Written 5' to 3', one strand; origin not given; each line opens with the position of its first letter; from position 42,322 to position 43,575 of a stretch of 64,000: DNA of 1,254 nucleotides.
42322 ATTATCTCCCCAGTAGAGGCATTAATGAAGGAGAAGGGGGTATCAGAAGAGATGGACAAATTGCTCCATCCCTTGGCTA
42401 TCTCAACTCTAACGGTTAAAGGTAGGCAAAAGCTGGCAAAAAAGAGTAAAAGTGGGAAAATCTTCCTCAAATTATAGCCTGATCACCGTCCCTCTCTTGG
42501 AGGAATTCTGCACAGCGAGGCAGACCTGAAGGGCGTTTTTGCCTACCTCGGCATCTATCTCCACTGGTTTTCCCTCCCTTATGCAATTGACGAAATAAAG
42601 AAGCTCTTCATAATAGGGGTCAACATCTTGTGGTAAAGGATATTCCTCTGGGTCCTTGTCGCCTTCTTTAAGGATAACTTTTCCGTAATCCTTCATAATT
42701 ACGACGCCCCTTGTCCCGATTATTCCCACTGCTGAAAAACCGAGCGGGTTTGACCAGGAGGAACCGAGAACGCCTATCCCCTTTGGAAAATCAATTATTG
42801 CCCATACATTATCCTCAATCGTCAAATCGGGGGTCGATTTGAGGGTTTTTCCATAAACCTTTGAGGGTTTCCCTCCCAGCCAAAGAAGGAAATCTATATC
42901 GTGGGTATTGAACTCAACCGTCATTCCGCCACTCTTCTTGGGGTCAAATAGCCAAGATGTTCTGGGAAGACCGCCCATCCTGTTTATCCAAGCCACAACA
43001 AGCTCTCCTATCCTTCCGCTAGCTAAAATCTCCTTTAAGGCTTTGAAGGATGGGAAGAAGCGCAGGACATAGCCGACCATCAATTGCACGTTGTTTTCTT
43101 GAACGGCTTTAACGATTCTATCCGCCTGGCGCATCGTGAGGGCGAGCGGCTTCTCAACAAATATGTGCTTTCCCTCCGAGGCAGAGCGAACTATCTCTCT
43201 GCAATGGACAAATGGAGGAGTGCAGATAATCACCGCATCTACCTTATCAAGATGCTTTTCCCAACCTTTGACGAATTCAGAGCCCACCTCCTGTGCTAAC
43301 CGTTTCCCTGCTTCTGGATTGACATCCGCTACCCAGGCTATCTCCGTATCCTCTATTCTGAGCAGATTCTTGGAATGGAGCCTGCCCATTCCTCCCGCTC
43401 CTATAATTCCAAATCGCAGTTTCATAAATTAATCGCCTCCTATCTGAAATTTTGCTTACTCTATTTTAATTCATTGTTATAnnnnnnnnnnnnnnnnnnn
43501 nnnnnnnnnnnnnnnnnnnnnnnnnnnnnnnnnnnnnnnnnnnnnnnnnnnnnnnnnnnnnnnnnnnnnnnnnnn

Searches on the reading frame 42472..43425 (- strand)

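Call 41: search_protein_families(library=ncbifam, proteins=[window:42472-43425:-], max_evalue=1e-10)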
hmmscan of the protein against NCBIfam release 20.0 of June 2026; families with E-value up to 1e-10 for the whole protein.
window:42472-43425:- (317 aa): 8 families
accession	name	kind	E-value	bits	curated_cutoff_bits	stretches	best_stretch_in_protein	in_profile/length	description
TIGR04380.1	myo_inos_iolG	equivalog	1.3e-47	162.3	355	1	2-315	1-329/330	inositol 2-dehydrogenase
NF040723.1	UDP-GlcNAcDh_Arch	equivalog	1.7e-45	155.8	450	1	3-310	1-302/302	UDP-N-acetylglucosamine 3-dehydrogenase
NF041392.1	XylDh_Gfo6_Halo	equivalog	1.2e-21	76.9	350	1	50-316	73-349/350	D-xylose 1-dehydrogenase Gfo6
NF052679.1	InsChiInosDhIolG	equivalog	4.7e-20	71.9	540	1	1-185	1-186/343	bifunctional inositol 2-dehydrogenase/D-chiro-inositol 1-dehydrogenase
NF052479.1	LevoglcsnDh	equivalog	1.5e-19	70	650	1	2-194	3-212/386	levoglucosan dehydrogenase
NF058563.1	BT_2159_fam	equivalog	1.5e-15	57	650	1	4-150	2-151/350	disaccharide 3-dehydrogenase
NF008607.0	PRK11579.1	subfamily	5.9e-13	48.5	330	1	60-259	63-266/346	oxidoreductase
NF058561.1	BT_2158_fam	equivalog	4.6e-11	42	750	1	2-149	35-186/487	glycoside 3-dehydrogenase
